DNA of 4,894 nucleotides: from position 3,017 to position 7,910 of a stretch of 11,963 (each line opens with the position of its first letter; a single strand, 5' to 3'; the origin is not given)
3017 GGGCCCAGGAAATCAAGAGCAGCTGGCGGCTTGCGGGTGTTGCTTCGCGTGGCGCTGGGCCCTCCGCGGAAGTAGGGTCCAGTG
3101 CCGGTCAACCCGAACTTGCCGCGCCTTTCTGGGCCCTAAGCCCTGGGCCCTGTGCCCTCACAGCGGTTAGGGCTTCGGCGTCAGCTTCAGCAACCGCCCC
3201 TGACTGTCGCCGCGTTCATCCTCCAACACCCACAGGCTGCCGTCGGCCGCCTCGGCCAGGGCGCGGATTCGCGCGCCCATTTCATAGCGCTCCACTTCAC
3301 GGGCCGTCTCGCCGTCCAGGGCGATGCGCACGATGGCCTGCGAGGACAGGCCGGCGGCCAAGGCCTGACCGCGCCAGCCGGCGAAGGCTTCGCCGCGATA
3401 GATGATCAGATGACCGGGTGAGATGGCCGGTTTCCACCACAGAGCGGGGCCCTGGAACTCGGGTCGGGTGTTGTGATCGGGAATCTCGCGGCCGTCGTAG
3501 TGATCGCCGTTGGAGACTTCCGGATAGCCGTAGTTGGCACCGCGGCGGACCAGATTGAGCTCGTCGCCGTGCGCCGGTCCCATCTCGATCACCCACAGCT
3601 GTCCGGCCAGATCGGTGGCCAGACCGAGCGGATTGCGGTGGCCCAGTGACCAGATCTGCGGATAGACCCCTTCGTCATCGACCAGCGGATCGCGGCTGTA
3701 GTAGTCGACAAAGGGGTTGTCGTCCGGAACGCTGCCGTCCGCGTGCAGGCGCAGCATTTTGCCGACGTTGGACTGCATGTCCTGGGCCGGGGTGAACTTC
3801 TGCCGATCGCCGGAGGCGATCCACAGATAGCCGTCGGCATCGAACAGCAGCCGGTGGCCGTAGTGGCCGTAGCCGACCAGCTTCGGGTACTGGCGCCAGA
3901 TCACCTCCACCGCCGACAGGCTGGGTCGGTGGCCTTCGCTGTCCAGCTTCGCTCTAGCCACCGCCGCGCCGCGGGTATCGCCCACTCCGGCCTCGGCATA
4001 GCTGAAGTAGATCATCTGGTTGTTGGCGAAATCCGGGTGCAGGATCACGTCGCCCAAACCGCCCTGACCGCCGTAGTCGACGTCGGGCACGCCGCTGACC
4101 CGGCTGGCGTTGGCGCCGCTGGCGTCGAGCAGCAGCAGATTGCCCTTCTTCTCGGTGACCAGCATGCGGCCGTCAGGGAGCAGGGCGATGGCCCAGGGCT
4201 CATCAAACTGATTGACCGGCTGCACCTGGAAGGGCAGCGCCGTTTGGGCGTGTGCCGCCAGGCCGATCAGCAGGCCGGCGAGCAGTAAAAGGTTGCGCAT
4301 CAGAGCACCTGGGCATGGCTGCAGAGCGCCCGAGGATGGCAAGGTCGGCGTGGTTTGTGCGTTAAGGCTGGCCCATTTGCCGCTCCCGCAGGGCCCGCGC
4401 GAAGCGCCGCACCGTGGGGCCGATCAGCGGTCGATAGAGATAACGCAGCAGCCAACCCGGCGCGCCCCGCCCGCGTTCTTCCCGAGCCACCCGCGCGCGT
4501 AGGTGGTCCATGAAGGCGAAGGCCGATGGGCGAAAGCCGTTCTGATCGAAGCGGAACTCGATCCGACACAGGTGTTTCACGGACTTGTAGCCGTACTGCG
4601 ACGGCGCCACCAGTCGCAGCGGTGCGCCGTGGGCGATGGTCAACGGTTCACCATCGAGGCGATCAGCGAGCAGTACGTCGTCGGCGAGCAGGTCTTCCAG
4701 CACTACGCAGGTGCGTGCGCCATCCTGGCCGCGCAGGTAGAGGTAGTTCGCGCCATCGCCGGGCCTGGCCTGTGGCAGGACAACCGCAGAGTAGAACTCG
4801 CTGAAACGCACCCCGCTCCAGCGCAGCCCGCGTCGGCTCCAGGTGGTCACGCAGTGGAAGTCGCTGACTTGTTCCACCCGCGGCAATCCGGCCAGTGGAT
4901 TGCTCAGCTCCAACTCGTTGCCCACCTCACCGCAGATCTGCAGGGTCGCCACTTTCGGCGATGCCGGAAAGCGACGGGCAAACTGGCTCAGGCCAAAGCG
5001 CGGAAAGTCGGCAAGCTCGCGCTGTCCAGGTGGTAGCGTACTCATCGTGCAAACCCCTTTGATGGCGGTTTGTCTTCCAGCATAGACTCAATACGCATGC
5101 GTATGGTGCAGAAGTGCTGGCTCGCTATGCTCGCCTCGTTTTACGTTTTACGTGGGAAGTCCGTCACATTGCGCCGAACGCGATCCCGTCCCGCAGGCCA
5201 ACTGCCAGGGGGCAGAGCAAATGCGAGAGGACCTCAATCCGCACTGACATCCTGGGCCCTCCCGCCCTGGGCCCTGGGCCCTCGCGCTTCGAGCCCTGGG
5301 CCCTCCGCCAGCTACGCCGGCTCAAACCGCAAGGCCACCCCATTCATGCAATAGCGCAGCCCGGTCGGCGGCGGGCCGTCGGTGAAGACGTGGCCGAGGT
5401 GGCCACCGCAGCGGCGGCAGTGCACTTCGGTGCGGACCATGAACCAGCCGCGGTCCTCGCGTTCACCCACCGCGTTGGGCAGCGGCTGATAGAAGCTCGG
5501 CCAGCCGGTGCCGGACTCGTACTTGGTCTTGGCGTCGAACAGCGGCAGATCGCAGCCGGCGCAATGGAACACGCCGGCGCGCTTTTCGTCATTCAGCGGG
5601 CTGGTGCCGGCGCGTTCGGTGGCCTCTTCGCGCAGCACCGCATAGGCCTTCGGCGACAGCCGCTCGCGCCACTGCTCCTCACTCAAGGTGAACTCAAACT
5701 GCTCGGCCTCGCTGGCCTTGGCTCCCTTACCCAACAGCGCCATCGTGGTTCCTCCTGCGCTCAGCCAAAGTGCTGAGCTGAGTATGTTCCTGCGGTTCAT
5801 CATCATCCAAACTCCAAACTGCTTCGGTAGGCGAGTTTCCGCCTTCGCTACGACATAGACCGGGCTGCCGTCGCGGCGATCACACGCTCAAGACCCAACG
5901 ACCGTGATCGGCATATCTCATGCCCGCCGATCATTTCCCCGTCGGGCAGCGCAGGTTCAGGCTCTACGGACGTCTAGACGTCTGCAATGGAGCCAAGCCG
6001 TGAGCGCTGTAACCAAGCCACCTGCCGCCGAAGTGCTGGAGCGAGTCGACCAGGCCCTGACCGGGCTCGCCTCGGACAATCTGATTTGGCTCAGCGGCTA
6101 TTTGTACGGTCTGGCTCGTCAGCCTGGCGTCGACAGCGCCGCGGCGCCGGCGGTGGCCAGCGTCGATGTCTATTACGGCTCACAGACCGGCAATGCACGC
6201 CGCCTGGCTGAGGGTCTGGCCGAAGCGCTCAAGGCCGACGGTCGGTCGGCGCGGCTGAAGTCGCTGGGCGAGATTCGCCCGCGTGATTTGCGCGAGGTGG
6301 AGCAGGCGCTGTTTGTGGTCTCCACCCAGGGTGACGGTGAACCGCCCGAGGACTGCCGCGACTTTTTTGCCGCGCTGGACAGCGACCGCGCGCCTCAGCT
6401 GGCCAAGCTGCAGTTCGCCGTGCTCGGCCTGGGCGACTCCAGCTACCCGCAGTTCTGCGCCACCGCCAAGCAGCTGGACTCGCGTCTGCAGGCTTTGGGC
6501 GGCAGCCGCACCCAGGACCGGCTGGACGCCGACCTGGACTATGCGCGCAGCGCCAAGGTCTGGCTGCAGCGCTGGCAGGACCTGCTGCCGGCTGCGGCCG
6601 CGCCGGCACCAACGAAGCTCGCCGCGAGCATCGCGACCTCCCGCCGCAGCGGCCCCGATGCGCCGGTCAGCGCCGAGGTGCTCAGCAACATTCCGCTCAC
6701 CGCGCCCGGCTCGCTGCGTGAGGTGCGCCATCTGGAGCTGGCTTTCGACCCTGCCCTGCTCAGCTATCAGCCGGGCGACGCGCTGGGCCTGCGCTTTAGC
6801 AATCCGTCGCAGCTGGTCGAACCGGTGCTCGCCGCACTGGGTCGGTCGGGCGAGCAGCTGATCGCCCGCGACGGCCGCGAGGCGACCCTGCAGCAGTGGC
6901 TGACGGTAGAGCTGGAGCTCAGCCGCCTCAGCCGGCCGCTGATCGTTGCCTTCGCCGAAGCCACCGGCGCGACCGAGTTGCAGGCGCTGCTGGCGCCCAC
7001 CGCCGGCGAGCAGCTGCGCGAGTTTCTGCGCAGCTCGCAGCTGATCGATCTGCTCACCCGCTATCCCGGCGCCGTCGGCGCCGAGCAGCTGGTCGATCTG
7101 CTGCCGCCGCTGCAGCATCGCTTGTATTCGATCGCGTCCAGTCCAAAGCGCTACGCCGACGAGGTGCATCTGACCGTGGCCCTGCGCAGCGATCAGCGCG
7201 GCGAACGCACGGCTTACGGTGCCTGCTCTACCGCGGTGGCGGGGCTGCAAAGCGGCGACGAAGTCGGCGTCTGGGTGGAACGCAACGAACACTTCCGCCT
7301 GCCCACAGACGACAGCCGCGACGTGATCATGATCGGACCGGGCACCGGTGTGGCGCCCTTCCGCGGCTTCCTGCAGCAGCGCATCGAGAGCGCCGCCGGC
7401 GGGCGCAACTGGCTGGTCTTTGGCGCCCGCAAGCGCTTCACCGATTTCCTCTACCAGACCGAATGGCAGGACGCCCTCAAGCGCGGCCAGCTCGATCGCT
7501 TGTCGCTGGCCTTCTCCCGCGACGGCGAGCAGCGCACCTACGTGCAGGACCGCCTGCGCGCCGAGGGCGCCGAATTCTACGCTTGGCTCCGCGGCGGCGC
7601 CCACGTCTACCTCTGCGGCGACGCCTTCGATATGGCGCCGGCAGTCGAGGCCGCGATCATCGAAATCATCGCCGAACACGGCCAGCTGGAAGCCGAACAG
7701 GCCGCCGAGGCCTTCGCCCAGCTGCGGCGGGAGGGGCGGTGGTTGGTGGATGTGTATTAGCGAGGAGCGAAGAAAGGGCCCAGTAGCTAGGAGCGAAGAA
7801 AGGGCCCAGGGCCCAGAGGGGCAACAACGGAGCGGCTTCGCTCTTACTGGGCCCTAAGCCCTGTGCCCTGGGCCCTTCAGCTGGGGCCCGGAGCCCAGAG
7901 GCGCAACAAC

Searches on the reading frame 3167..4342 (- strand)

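Call 12: search_protein_families(library=pfam, proteins=[window:3167-4342:-], max_evalue=0.001)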
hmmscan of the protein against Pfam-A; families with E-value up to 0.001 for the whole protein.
window:3167-4342:- (391 aa): 2 families
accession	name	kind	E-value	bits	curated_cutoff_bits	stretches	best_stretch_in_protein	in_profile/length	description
PF07995.17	GSDH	-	1.6e-118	396.2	25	1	46-378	1-327/332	Glucose / Sorbosone dehydrogenase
PF07494.17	Reg_prop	-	8.7e-05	22.7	20.4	0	165-178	10-23/24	Two component regulator propeller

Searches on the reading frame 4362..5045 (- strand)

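Call 12: search_protein_families(library=pfam, proteins=[window:4362-5045:-], max_evalue=0.001)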
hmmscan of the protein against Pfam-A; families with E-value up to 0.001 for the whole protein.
window:4362-5045:- (227 aa): 1 family
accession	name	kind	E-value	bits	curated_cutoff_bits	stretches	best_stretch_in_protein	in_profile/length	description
PF00174.25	Oxidored_molyb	-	2.3e-24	86.3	24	1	33-165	12-161/169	Oxidoreductase molybdopterin binding domain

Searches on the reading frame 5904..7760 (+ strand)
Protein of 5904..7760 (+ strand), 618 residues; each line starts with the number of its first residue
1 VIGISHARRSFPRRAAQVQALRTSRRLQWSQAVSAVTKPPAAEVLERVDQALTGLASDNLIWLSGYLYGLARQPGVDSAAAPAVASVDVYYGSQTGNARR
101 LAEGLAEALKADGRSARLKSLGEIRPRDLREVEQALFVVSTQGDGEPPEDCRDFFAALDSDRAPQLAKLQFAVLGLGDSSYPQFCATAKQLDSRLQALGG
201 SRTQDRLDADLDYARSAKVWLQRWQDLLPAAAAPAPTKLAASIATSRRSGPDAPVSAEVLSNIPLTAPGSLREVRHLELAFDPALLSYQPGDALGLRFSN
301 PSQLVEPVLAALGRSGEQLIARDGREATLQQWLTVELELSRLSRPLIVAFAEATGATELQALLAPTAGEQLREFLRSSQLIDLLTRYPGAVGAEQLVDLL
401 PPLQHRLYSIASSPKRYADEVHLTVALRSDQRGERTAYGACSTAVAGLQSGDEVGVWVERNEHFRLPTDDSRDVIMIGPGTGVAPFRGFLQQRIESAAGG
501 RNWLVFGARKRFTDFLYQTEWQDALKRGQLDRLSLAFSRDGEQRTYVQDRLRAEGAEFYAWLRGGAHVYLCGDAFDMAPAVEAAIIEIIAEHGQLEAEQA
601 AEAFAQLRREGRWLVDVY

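Call 12: search_protein_families(library=pfam, proteins=[window:5904-7760:+], max_evalue=0.001)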
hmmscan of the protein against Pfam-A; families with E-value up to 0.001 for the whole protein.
window:5904-7760:+ (618 aa): 3 families
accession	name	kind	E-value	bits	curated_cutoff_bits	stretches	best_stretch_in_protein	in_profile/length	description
PF00258.30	Flavodoxin_1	-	1.2e-29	103.8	25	1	89-212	1-130/143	Flavodoxin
PF00667.26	FAD_binding_1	-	1.1e-20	74.6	32.3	1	254-443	8-221/222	FAD binding domain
PF00175.26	NAD_binding_1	-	1e-15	58.7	22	1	476-582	1-108/109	Oxidoreductase NAD-binding domain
